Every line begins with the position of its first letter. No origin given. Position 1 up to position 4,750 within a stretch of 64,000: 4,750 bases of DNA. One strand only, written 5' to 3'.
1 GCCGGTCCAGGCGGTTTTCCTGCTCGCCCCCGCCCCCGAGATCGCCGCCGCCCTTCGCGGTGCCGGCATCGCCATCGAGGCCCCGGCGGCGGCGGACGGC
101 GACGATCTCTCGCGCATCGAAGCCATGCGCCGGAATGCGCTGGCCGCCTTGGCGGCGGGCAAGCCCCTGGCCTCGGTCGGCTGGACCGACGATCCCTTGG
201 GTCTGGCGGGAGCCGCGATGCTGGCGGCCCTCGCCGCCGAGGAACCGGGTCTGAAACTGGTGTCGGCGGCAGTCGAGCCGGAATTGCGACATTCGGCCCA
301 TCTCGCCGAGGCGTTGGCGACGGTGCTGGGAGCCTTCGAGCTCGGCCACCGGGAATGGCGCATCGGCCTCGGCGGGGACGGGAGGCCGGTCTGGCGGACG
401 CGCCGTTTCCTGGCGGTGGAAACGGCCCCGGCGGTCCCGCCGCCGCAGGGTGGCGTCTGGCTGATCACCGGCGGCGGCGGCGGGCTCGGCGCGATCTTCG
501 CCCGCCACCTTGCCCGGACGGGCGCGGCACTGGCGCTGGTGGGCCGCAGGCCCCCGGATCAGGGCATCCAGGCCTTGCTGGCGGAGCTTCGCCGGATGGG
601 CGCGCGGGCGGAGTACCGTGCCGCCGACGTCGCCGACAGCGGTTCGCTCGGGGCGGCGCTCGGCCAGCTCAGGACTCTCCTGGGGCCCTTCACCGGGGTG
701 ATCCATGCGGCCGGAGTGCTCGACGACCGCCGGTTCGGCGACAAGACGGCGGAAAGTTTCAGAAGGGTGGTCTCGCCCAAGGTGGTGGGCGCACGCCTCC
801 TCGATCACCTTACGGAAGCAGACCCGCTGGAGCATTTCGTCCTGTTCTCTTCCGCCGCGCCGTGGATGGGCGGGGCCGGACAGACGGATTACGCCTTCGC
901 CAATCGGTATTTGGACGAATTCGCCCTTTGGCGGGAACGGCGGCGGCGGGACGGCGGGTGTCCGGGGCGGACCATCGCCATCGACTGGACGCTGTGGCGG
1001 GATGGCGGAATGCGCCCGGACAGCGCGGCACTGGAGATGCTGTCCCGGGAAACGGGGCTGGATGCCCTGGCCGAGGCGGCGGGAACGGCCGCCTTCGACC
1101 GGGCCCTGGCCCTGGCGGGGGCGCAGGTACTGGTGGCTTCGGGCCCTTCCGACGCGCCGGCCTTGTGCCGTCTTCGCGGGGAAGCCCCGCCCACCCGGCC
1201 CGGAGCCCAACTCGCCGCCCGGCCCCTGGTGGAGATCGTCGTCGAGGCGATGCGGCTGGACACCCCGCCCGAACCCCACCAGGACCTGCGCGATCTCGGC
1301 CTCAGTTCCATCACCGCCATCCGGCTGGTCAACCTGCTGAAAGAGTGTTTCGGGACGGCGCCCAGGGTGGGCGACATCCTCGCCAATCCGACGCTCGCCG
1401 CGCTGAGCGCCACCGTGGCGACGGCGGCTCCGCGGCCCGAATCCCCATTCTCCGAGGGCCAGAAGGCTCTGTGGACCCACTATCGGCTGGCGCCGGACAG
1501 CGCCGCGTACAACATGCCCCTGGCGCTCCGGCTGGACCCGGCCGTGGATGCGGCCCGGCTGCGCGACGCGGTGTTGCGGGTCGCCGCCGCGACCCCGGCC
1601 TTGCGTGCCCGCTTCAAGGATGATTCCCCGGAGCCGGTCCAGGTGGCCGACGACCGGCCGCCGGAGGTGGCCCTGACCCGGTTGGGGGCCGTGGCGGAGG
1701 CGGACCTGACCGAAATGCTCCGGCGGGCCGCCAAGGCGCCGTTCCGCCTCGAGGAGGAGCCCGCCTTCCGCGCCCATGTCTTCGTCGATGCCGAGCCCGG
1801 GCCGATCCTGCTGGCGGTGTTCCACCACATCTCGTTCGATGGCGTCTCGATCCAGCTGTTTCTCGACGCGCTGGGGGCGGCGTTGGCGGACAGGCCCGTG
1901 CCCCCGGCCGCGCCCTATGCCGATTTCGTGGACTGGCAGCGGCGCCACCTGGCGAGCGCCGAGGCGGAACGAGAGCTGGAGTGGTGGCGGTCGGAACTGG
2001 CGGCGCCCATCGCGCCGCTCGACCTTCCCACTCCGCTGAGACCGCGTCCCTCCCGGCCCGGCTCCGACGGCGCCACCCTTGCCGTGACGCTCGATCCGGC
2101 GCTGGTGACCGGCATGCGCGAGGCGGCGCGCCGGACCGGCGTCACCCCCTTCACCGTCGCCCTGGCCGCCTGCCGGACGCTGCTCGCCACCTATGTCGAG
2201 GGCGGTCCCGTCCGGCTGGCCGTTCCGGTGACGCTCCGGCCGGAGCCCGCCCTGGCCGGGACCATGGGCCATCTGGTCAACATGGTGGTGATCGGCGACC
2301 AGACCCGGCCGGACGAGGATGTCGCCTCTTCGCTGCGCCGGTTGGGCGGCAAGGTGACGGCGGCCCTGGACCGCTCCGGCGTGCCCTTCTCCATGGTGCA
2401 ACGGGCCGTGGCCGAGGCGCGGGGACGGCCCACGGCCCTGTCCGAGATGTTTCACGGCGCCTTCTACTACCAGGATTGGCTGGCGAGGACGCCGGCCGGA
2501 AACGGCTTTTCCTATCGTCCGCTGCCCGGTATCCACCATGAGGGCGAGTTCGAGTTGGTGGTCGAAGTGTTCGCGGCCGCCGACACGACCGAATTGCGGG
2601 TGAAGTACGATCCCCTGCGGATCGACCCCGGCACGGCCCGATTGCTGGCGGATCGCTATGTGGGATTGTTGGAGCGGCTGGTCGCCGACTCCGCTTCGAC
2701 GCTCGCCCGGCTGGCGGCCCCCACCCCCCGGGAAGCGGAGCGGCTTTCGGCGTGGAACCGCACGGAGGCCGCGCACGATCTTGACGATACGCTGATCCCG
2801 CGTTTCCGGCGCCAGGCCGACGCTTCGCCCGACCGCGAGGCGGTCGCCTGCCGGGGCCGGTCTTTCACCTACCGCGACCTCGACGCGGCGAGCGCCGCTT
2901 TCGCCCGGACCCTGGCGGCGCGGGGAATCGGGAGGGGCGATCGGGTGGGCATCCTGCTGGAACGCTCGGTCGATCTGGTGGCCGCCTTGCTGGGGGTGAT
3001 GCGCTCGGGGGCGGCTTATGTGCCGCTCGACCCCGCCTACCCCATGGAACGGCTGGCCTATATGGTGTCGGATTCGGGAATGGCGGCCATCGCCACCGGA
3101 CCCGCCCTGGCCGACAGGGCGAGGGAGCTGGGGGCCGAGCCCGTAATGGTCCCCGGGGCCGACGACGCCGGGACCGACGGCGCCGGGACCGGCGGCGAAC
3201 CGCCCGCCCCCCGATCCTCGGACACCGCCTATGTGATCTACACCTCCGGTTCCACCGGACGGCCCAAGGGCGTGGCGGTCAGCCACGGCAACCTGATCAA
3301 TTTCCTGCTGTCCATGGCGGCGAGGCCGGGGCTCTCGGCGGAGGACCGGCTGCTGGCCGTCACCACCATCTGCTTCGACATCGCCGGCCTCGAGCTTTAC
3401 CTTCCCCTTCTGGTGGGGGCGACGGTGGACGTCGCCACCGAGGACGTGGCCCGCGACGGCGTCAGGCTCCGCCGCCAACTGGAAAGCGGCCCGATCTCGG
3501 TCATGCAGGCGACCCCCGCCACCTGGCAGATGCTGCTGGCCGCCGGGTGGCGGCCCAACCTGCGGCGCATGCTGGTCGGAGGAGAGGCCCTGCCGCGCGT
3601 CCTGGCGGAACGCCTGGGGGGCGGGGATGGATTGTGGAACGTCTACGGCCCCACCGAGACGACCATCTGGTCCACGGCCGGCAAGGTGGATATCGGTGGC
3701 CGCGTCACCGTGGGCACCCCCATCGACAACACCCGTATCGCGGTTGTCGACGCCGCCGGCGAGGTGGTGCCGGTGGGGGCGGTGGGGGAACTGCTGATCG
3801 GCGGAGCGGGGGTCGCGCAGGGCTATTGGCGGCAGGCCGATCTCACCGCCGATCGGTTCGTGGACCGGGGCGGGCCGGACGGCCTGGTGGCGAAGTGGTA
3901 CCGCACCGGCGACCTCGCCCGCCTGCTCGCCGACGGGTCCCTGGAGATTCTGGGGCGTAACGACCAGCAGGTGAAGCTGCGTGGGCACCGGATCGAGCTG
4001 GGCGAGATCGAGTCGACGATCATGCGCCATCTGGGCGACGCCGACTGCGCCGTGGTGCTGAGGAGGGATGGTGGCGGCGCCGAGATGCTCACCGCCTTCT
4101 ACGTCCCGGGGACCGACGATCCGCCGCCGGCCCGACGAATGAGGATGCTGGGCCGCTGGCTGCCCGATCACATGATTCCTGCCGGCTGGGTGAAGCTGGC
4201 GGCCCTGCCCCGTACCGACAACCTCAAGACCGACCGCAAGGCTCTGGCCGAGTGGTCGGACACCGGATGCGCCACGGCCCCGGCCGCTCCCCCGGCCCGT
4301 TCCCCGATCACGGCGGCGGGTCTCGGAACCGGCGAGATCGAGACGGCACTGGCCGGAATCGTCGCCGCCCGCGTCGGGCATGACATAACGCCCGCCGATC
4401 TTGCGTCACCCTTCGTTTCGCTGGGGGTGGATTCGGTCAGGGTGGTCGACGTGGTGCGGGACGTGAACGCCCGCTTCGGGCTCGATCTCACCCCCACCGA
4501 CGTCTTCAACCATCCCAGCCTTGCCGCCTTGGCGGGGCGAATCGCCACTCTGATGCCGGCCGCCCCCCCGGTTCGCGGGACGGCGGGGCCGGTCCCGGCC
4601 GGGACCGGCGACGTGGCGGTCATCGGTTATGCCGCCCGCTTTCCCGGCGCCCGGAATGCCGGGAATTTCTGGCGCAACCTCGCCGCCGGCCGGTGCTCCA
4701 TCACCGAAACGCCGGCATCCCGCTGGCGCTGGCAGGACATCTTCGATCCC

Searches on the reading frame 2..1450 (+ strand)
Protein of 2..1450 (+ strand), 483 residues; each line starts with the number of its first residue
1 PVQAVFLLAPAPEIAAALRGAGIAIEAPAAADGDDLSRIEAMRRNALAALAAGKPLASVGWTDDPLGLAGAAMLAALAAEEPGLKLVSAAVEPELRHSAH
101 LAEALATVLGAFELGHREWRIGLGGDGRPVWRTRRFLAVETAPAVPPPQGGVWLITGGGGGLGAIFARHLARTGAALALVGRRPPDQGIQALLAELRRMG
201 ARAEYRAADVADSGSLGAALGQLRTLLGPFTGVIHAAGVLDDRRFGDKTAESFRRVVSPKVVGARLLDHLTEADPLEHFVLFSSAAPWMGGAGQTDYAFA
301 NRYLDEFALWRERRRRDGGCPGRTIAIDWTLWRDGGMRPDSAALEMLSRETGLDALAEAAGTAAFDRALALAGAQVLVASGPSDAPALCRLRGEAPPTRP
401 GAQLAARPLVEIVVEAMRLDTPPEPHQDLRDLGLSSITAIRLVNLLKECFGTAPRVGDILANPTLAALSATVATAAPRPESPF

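Call 15: search_protein_families(library=pfam, proteins=[window:2-1450:+], max_evalue=0.01)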
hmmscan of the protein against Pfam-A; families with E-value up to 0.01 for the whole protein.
window:2-1450:+ (483 aa): 4 families
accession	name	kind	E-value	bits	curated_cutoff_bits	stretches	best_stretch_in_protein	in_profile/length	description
PF08659.16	KR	-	5.8e-48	163.6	22.6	1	151-334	1-180/180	KR domain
PF00106.31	adh_short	-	2.1e-12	47.3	26.6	1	153-263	3-111/195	short chain dehydrogenase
PF00550.31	PP-binding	-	2.2e-12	47.5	20.8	1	409-471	3-66/67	Phosphopantetheine attachment site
PF13561.12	adh_short_C2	-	4.1e-08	33.5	27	1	161-264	7-108/236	Enoyl-(Acyl carrier protein) reductase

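Call 20: find_homologous_proteins(query=window:2-1450:+, max_evalue=1e-60)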
Query window:2-1450:+: 8000 candidates shared short words with the query, none scored E <= 1e-60.

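Call 21: find_related_loci(query=window:2-1450:+, collection=genome_contigs, flank=10000)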
Query window:2-1450:+ (483 aa) in genome_contigs; peptide patterns used: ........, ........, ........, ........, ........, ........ (x = any residue, [..] = any of these).
154 stretches matched a pattern; 1 encode a relative of the query (tblastn E <= 1e-3); 1 distinct loci.
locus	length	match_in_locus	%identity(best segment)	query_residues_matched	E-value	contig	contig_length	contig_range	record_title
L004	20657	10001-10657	25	154-417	7e-7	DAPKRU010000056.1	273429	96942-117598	MAG TPA_asm: Polyangiaceae bacterium LLY-WYZ-15_(1-7) isolate LLY-WYZ-15_3 k141_753041, whole genome shotgun sequence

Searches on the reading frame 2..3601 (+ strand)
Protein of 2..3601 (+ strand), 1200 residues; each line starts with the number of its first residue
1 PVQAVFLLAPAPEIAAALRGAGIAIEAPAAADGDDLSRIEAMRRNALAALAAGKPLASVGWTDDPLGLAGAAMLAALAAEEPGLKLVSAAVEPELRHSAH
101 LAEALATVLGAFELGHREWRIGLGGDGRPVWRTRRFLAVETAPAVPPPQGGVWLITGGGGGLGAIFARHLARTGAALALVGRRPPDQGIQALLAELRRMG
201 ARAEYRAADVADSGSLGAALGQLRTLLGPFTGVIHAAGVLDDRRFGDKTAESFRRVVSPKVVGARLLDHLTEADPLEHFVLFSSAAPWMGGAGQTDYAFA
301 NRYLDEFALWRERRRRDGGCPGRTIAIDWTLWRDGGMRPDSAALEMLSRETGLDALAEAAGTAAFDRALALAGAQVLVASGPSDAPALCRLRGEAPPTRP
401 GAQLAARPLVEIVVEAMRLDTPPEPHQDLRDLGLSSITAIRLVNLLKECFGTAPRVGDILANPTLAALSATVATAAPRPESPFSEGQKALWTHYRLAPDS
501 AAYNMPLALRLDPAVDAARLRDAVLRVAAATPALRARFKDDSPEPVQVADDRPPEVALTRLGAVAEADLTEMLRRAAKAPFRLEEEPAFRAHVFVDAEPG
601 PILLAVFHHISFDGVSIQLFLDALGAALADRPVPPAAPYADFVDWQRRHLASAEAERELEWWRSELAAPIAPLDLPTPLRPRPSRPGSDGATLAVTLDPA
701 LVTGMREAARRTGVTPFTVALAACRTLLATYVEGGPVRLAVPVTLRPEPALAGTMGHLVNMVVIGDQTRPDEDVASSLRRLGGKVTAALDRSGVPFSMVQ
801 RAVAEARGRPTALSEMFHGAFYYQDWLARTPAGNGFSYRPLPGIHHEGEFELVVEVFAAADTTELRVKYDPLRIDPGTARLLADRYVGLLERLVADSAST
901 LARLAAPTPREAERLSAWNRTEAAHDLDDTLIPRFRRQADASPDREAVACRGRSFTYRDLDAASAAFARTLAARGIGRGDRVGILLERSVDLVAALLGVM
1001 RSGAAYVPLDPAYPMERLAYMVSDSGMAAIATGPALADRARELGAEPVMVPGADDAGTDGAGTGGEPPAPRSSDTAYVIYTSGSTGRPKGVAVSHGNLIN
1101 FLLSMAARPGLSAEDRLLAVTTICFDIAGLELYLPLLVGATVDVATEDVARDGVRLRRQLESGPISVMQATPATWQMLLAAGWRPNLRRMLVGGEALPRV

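Call 46: search_protein_representatives(protein=window:2-3601:+)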
Query: 1200 residues. Proteins with E-value up to 0.001 (for the whole library): 225336; up to 1e-10: 151410; up to 1e-30: 68517. The best 150 are listed.
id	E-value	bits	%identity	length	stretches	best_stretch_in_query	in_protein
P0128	0.0e+00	1794.3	34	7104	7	473-1198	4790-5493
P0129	0.0e+00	1607.0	35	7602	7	452-1197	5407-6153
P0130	0.0e+00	1516.7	29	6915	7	473-1198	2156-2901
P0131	0.0e+00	1510.6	32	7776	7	467-1196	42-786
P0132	0.0e+00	1508.3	31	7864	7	379-1196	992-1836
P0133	0.0e+00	1480.1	29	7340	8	481-1181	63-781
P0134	0.0e+00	1475.6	33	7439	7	462-1197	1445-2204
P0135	0.0e+00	1435.8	30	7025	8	432-1197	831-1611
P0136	0.0e+00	1433.2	33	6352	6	423-1197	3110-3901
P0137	0.0e+00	1422.3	31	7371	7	432-1197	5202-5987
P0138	0.0e+00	1417.5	27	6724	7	470-1198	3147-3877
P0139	0.0e+00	1377.9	29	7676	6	469-1197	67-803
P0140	0.0e+00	1376.1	32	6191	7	481-1199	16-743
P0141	0.0e+00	1368.2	33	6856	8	427-1199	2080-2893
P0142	0.0e+00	1356.7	31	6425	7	467-1197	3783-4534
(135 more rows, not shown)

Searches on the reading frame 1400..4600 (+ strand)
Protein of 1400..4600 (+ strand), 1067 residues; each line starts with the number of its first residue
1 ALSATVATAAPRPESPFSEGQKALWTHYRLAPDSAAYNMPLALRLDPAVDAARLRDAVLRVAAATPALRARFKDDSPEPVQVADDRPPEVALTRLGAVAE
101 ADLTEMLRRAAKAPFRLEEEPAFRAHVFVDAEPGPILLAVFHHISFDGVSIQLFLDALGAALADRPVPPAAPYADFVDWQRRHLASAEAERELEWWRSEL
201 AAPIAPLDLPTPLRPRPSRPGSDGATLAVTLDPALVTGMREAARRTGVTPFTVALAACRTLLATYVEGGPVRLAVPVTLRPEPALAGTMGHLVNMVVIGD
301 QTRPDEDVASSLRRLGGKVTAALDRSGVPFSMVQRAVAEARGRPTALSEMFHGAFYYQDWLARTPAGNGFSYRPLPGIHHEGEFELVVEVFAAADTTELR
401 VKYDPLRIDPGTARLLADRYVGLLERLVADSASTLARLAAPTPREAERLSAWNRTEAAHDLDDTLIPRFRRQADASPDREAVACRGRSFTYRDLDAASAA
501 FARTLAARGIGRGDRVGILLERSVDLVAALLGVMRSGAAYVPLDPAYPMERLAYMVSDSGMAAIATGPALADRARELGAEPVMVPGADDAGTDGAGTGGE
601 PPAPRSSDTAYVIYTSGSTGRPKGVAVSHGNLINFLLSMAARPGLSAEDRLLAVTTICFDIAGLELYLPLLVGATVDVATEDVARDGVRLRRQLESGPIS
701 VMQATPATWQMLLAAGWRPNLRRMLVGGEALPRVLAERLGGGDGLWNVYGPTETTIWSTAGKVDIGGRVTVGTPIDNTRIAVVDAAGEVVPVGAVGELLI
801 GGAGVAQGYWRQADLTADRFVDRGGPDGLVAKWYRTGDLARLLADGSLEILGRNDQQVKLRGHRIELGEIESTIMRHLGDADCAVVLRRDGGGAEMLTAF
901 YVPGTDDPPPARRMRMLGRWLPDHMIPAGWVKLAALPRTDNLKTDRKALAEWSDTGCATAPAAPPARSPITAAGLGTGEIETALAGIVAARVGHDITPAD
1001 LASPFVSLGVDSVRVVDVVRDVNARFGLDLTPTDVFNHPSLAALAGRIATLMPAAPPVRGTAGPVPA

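Call 15: search_protein_families(library=pfam, proteins=[window:1400-4600:+], max_evalue=0.01)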
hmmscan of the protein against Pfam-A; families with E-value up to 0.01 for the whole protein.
window:1400-4600:+ (1067 aa): 4 families
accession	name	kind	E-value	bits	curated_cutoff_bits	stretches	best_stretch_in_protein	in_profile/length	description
PF00501.34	AMP-binding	-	3.1e-87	293.3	29.9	1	469-810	1-384/384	AMP-binding enzyme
PF00668.25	Condensation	-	1.8e-58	198.8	30.6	1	15-449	5-455/456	Condensation domain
PF00550.31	PP-binding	-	7.6e-12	45.7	20.8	1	984-1048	3-67/67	Phosphopantetheine attachment site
PF13193.12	AMP-binding_C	-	0.0011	20.3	24.5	1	869-941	1-74/76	AMP-binding enzyme C-terminal domain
